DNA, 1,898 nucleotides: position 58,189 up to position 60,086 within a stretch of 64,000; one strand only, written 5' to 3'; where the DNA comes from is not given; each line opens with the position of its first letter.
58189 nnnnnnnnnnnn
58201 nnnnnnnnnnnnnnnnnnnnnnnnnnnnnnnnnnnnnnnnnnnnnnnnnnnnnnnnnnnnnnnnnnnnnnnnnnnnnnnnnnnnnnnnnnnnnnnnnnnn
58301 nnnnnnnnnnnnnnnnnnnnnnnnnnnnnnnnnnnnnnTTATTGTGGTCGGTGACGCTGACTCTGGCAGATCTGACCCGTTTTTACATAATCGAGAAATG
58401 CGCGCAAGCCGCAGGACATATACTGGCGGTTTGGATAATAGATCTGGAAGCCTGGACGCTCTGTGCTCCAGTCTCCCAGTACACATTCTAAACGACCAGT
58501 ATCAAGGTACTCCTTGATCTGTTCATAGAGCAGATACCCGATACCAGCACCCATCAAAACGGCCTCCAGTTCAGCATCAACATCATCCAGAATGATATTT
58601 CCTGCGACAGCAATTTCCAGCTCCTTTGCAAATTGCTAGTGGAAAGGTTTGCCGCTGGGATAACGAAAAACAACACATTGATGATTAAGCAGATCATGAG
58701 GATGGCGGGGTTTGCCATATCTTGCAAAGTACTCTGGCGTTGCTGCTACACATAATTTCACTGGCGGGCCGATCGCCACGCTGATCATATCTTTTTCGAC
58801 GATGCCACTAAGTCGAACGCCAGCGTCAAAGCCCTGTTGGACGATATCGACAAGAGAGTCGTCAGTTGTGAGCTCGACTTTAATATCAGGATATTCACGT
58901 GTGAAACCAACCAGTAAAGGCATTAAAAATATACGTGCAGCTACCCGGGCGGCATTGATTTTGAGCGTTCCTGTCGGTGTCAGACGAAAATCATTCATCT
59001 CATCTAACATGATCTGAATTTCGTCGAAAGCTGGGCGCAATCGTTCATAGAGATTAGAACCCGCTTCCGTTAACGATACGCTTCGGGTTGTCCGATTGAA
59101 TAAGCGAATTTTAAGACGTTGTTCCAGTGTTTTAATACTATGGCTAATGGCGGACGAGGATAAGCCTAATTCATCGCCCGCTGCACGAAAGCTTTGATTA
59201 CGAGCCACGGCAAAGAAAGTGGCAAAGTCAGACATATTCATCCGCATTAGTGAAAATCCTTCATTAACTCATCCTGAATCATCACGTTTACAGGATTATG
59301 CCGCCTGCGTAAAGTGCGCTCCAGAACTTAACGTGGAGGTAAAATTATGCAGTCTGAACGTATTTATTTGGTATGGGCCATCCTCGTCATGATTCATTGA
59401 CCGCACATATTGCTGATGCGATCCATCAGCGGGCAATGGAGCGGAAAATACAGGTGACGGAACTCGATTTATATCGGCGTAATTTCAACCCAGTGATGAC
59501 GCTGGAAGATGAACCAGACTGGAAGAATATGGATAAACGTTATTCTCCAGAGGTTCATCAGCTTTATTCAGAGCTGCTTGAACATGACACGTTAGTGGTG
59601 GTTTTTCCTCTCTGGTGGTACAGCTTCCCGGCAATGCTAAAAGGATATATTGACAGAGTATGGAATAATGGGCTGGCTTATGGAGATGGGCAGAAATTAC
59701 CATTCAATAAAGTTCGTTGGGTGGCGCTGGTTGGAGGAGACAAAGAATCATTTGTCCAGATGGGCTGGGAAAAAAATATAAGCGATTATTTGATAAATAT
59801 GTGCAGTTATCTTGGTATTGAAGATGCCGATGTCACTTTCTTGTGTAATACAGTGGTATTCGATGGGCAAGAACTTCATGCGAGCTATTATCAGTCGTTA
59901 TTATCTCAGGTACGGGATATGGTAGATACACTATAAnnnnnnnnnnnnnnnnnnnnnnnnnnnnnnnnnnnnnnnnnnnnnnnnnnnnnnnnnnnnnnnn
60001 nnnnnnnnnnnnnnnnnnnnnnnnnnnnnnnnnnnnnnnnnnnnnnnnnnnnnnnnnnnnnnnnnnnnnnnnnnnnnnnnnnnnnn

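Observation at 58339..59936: Divergently arranged regulator and target (ycaN and ycaK) are both disrupted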

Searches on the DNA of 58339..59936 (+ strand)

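Call 3: search_dna_similar(query=window:58339-59936:+, collection=ecoli_genomes, mode=near, max_rows=30)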
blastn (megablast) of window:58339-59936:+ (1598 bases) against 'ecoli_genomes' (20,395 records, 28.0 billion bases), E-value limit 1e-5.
Records with a match: 4365; places in all: 4386; records where one place covers at least 80% of the query: 3316.
Genomes with a match: 4365 of 5426; with a place that covers at least 80% of the query: 3316. Places per genome that has any: lowest 1, median 1, highest 2. On chromosomes: 4380 places; on plasmids: 6.
Best place of each record, by identity: >=99% 2635; 95-99% 1730.
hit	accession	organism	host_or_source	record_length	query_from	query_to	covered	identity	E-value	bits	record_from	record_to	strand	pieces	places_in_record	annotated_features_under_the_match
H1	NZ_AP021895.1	Escherichia coli strain 2018-11-3CC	Homo sapiens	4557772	1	1598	100%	99.9%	0e+0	2958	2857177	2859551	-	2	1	LysR substrate-binding domain-containing protein | IS1-like element IS1A family transposase | ycaK: NAD(P)H oxidoreductase | LysR family transcriptional regulator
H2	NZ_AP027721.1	Escherichia coli strain TBU0218_11-3CC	Homo sapiens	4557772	1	1598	100%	99.9%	0e+0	2958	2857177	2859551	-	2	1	LysR substrate-binding domain-containing protein | IS1-like element IS1A family transposase | ycaK: NAD(P)H oxidoreductase | LysR family transcriptional regulator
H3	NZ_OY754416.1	Escherichia coli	-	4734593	1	1598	100%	99.9%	0e+0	2951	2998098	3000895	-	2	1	IS5-like element ISKpn26 family transposase | LysR family transcriptional regulator (x2) | ycaK: NAD(P)H oxidoreductase | hypothetical protein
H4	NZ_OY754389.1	Escherichia coli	-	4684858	1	1598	100%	99.9%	0e+0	2951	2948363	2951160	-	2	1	IS5-like element ISKpn26 family transposase | LysR family transcriptional regulator (x2) | ycaK: NAD(P)H oxidoreductase | hypothetical protein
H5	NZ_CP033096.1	Escherichia coli strain CP53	pig feces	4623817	1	1598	100%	99.9%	0e+0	2940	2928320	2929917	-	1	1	ycaN: LysR family transcriptional regulator | ycaK: NAD(P)H oxidoreductase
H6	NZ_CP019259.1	Escherichia coli strain 13C1065T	chicken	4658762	1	1598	100%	99.9%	0e+0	2940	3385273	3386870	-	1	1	ycaN: LysR family transcriptional regulator | ycaK: NAD(P)H oxidoreductase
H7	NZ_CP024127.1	Escherichia coli strain 14EC001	clinical patient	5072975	1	1598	100%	99.9%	0e+0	2940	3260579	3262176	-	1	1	ycaN: LysR family transcriptional regulator | ycaK: NAD(P)H oxidoreductase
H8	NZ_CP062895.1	Escherichia coli strain Res13-Lact-ER02-39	Sus scrofa domesticus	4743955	1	1598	100%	99.9%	0e+0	2940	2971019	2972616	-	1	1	ycaN: LysR family transcriptional regulator | ycaK: NAD(P)H oxidoreductase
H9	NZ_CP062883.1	Escherichia coli strain Res13-Lact-PEA06-10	Sus scrofa domesticus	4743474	1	1598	100%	99.9%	0e+0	2940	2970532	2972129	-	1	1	ycaN: LysR family transcriptional regulator | ycaK: NAD(P)H oxidoreductase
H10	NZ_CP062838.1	Escherichia coli strain Res13-Lact-PER02-33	Sus scrofa domesticus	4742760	1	1598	100%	99.9%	0e+0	2940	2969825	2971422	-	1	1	ycaN: LysR family transcriptional regulator | ycaK: NAD(P)H oxidoreductase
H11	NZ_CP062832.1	Escherichia coli strain Res13-Lact-PER04-33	Sus scrofa domesticus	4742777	1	1598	100%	99.9%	0e+0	2940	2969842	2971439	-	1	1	ycaN: LysR family transcriptional regulator | ycaK: NAD(P)H oxidoreductase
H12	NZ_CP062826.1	Escherichia coli strain Res13-Lact-PER12-33-A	Sus scrofa domesticus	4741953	1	1598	100%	99.9%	0e+0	2940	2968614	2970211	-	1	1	ycaN: LysR family transcriptional regulator | ycaK: NAD(P)H oxidoreductase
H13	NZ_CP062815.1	Escherichia coli strain Res13-Sevr-PER06-05-b-A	Sus scrofa domesticus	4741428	1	1598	100%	99.9%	0e+0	2940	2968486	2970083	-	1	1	ycaN: LysR family transcriptional regulator | ycaK: NAD(P)H oxidoreductase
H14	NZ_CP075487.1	Escherichia coli strain NT1F34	pig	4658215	1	1598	100%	99.9%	0e+0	2940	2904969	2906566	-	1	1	ycaN: LysR family transcriptional regulator | ycaK: NAD(P)H oxidoreductase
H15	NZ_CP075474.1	Escherichia coli strain NT1N28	pig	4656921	1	1598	100%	99.9%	0e+0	2940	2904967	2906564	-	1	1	ycaN: LysR family transcriptional regulator | ycaK: NAD(P)H oxidoreductase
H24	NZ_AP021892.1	Escherichia coli strain 2018-01-1CC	Homo sapiens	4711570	1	1598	100%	99.9%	0e+0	2940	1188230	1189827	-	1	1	ycaN: LysR family transcriptional regulator | ycaK: NAD(P)H oxidoreductase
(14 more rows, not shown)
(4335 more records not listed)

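Call 4: get_annotated_region(hit=H5, flank=3000)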
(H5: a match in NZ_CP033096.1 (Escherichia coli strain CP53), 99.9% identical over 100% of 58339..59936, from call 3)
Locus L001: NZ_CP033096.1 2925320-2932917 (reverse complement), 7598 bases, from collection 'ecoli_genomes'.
description: Escherichia coli strain CP53 chromosome, complete genome
organism: Escherichia coli strain CP53 (NCBI taxid 562)
replicon: chromosome; assembly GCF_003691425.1
host: -; source: pig feces; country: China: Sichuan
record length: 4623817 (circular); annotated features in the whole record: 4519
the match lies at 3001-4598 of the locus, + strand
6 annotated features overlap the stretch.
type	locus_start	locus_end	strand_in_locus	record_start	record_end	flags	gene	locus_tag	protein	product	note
CDS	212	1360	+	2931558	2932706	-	ycaD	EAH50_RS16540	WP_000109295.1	MFS transporter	-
CDS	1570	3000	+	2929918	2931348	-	ycaM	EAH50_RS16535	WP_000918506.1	APC family permease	-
CDS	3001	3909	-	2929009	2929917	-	ycaN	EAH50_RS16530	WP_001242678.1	LysR family transcriptional regulator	-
CDS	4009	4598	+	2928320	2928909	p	ycaK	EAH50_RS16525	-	NAD(P)H oxidoreductase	frameshifted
CDS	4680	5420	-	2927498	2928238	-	pflA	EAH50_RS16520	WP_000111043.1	pyruvate formate lyase 1-activating protein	-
CDS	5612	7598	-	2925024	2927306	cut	pflB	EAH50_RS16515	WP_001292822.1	formate C-acetyltransferase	-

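Call 11: search_dna_similar(query=window:59350-59406:+, collection=ecoli_genomes, mode=near, max_rows=12, rows=spread)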
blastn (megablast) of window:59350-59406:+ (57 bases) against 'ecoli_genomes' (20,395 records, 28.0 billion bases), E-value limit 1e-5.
Records with a match: 3328; places in all: 3331; records where one place covers at least 80% of the query: 3328.
Genomes with a match: 3328 of 5426; with a place that covers at least 80% of the query: 3328. Places per genome that has any: lowest 1, median 1, highest 2. On chromosomes: 3326 places; on plasmids: 5.
Best place of each record, by identity: >=99% 135; 95-99% 3193.
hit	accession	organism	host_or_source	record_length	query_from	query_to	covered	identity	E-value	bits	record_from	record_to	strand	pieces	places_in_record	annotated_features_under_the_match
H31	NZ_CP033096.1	Escherichia coli strain CP53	pig feces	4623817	1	57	100%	100.0%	7e-21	106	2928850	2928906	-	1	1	ycaK: NAD(P)H oxidoreductase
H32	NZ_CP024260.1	Escherichia coli strain F5656C1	missing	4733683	1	57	100%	98.3%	3e-19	100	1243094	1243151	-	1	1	ycaK: NAD(P)H oxidoreductase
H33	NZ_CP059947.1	Escherichia coli strain 268.2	Turkey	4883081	1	57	100%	98.3%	3e-19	100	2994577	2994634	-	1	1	ycaK: NAD(P)H oxidoreductase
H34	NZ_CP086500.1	Escherichia coli strain Ec-050-T5-MAC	Homo sapiens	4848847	1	57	100%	98.3%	3e-19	100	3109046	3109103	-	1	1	ycaK: NAD(P)H oxidoreductase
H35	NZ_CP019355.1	Escherichia coli strain XH988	Homo sapiens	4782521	1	57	100%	98.3%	3e-19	100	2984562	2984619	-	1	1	ycaK: NAD(P)H oxidoreductase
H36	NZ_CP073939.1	Escherichia coli strain MB53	Poultry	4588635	1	57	100%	98.3%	3e-19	100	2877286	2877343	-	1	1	ycaK: NAD(P)H oxidoreductase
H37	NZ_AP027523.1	Escherichia coli strain LR-33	Homo sapiens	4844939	1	57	100%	98.3%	3e-19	100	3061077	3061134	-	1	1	ycaK: NAD(P)H oxidoreductase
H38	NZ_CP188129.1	Escherichia coli strain TUM22199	Laboratory developed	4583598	1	57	100%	98.3%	3e-19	100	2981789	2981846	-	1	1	ycaK: NAD(P)H oxidoreductase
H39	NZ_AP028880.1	Escherichia coli strain N61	Bos taurus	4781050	1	57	100%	98.3%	3e-19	100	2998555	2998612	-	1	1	ycaK: NAD(P)H oxidoreductase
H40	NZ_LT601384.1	Escherichia coli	-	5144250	1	57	100%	98.3%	3e-19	100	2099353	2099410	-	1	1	ycaK: NAD(P)H oxidoreductase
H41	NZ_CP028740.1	Escherichia coli strain A35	Rattus lutreola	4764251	1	56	98%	98.2%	1e-18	99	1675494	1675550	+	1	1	ycaK: NAD(P)H oxidoreductase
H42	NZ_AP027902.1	Escherichia coli strain 2018-11-1BCC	Homo sapiens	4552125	4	57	95%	98.2%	2e-17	95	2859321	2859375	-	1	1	ycaK: NAD(P)H oxidoreductase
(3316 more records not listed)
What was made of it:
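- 59375..59379 (+): Frameshift site: GGGCC where intact alleles have GGGCCC. One C is lost at the codon 11/12 boundary. The exact 57-mer is present in 135 complete genomes (call 11).
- The frameshift is in 135 independently finished genomes (call 11).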

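Call 12: search_dna_similar(query=window:58609-58665:+, collection=ecoli_genomes, mode=near, max_rows=12, rows=spread)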
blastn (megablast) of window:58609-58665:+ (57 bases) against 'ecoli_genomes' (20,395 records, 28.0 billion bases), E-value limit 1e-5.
Records with a match: 3314; places in all: 3316; records where one place covers at least 80% of the query: 3314.
Genomes with a match: 3314 of 5426; with a place that covers at least 80% of the query: 3314. Places per genome that has any: lowest 1, median 1, highest 2. On chromosomes: 3311 places; on plasmids: 5.
Best place of each record, by identity: 95-99% 3313; 90-95% 1.
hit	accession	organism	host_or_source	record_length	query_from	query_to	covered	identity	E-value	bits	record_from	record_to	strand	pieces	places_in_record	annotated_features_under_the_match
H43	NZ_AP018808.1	Escherichia coli strain E2865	Bos taurus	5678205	1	57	100%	98.2%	3e-19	100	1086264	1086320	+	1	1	ycaN: LysR family transcriptional regulator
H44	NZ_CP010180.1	Escherichia coli strain M1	mouse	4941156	1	57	100%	98.2%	3e-19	100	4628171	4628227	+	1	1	ycaN: LysR family transcriptional regulator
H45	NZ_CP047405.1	Escherichia coli strain MS6193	Homo sapiens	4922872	1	57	100%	98.2%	3e-19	100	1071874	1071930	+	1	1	ycaN: LysR family transcriptional regulator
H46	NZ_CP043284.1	Escherichia coli strain WCHEC025985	Homo sapiens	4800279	1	57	100%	98.2%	3e-19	100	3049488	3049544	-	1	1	ycaN: LysR family transcriptional regulator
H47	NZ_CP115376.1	Escherichia coli strain CUVET20-PYO4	dog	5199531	1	57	100%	98.2%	3e-19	100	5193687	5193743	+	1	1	ycaN: LysR family transcriptional regulator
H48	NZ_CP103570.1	Escherichia coli strain 3045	Homo sapiens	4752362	1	57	100%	98.2%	3e-19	100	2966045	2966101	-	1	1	ycaN: LysR family transcriptional regulator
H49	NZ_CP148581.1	Escherichia coli strain Z1322HEC0002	Homo sapiens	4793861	1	57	100%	98.2%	3e-19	100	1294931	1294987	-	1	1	ycaN: LysR family transcriptional regulator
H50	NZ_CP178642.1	Escherichia coli strain VTB96777v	Chicken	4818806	1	57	100%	98.2%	3e-19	100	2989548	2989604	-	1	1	ycaN: LysR family transcriptional regulator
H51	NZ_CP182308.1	Escherichia coli strain EC100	pig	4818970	1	57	100%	98.2%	3e-19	100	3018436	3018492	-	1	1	ycaN: LysR family transcriptional regulator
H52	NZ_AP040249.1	Escherichia coli strain B1-56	river water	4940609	1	57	100%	98.2%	3e-19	100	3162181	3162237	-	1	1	ycaN: LysR family transcriptional regulator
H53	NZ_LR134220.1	Escherichia coli strain NCTC11121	missing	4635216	1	57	100%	98.2%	3e-19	100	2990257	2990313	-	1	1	ycaN: LysR family transcriptional regulator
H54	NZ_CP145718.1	Escherichia coli strain S1-CAM-01-C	Homo sapiens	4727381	1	57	100%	94.7%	7e-16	90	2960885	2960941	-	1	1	ycaN: LysR family transcriptional regulator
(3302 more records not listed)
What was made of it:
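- The amber is in none of 5,426 complete genomes (call 12). Intact alleles persist in most strains that carry the locus (calls 11, 12). The amber is absent from all 5,426 complete genomes (call 12).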

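Call 35: get_annotated_region(hit=H1, flank=300)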
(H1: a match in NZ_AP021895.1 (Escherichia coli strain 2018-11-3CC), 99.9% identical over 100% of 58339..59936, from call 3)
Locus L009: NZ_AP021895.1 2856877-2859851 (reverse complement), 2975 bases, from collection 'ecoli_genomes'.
description: Escherichia coli strain 2018-11-3CC chromosome, complete genome
organism: Escherichia coli strain 2018-11-3CC (NCBI taxid 562)
replicon: chromosome; assembly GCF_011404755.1
host: Homo sapiens; source: -; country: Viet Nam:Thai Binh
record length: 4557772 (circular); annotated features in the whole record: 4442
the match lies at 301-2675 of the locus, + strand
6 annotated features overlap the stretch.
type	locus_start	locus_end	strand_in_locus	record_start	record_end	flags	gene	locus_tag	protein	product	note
CDS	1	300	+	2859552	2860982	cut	ycaM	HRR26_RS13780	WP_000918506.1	APC family permease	-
CDS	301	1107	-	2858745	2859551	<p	-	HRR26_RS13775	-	LysR substrate-binding domain-containing protein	incomplete; partial in the middle of a contig; missing N-terminus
CDS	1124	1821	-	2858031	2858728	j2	-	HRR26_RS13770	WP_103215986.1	IS1-like element IS1A family transposase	programmed frameshift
CDS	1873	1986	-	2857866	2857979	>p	-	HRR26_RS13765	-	LysR family transcriptional regulator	incomplete; partial in the middle of a contig; missing C-terminus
CDS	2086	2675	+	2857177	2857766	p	ycaK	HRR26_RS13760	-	NAD(P)H oxidoreductase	frameshifted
CDS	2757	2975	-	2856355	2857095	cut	pflA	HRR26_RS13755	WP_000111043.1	pyruvate formate lyase 1-activating protein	-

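Call 36: get_annotated_region(hit=H3, flank=300)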
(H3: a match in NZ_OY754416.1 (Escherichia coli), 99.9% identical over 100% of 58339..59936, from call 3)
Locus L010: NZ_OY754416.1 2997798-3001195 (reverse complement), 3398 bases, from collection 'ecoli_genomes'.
description: Escherichia coli isolate F1267 chromosome 1, complete sequence
organism: Escherichia coli (NCBI taxid 562)
replicon: chromosome; assembly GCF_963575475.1
host: -; source: -; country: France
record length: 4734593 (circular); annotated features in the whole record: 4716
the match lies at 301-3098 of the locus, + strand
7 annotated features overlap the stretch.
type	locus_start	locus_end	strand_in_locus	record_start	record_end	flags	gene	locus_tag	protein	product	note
CDS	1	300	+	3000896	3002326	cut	ycaM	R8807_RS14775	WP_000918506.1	APC family permease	-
CDS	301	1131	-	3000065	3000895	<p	-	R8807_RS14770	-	LysR family transcriptional regulator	incomplete; partial in the middle of a contig; missing N-terminus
CDS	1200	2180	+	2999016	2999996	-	-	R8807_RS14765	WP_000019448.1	IS5-like element ISKpn26 family transposase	-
CDS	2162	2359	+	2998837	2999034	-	-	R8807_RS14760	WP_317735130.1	hypothetical protein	-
CDS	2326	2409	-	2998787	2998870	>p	-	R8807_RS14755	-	LysR family transcriptional regulator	incomplete; partial in the middle of a contig; missing C-terminus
CDS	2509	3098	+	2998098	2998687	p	ycaK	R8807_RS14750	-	NAD(P)H oxidoreductase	frameshifted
CDS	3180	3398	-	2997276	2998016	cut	pflA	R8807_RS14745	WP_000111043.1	pyruvate formate lyase 1-activating protein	-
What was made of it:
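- IS1 and ISKpn26 sit in ycaN in other frameshift-lineage strains (calls 35, 36).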

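Call 65: search_dna_similar(query=L036:2295-2351:+, collection=ecoli_genomes, mode=near, max_rows=8, rows=best)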
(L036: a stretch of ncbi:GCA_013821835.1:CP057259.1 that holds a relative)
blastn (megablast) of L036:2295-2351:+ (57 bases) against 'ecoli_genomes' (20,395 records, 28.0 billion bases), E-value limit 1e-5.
Records with a match: 3307; places in all: 3309; records where one place covers at least 80% of the query: 3307.
Genomes with a match: 3307 of 5426; with a place that covers at least 80% of the query: 3307. Places per genome that has any: lowest 1, median 1, highest 2. On chromosomes: 3304 places; on plasmids: 5.
Best place of each record, by identity: >=99% 34; 95-99% 3265; 90-95% 8.
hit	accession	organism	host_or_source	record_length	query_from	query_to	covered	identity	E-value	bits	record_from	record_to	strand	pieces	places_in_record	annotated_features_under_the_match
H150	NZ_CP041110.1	Escherichia coli strain ECCTRSRTH03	Swine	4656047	1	57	100%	100.0%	7e-21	106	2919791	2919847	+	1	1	ycaN: LysR family transcriptional regulator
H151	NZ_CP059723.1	Escherichia coli strain BUCT2930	Paguma larvata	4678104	1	57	100%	100.0%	7e-21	106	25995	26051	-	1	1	ycaN: LysR family transcriptional regulator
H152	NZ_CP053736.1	Escherichia coli strain CP8-3_Sichuan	pig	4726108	1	57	100%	100.0%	7e-21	106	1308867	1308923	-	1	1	ycaN: LysR family transcriptional regulator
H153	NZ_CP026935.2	Escherichia coli strain CFS3292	Bos taurus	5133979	1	57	100%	100.0%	7e-21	106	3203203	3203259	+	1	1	ycaN: LysR family transcriptional regulator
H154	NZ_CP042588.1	Escherichia coli strain PK6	Sus scrofa domesticus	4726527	1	57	100%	100.0%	7e-21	106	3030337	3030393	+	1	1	ycaN: LysR family transcriptional regulator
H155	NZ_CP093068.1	Escherichia coli strain BR1220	Branta canadensis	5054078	1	57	100%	100.0%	7e-21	106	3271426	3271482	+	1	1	ycaN: LysR family transcriptional regulator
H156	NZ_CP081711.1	Escherichia coli strain AH21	-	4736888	1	57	100%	100.0%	7e-21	106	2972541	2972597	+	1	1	ycaN: LysR family transcriptional regulator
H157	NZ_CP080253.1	Escherichia coli strain PC6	pig fecal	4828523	1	57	100%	100.0%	7e-21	106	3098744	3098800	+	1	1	ycaN: LysR family transcriptional regulator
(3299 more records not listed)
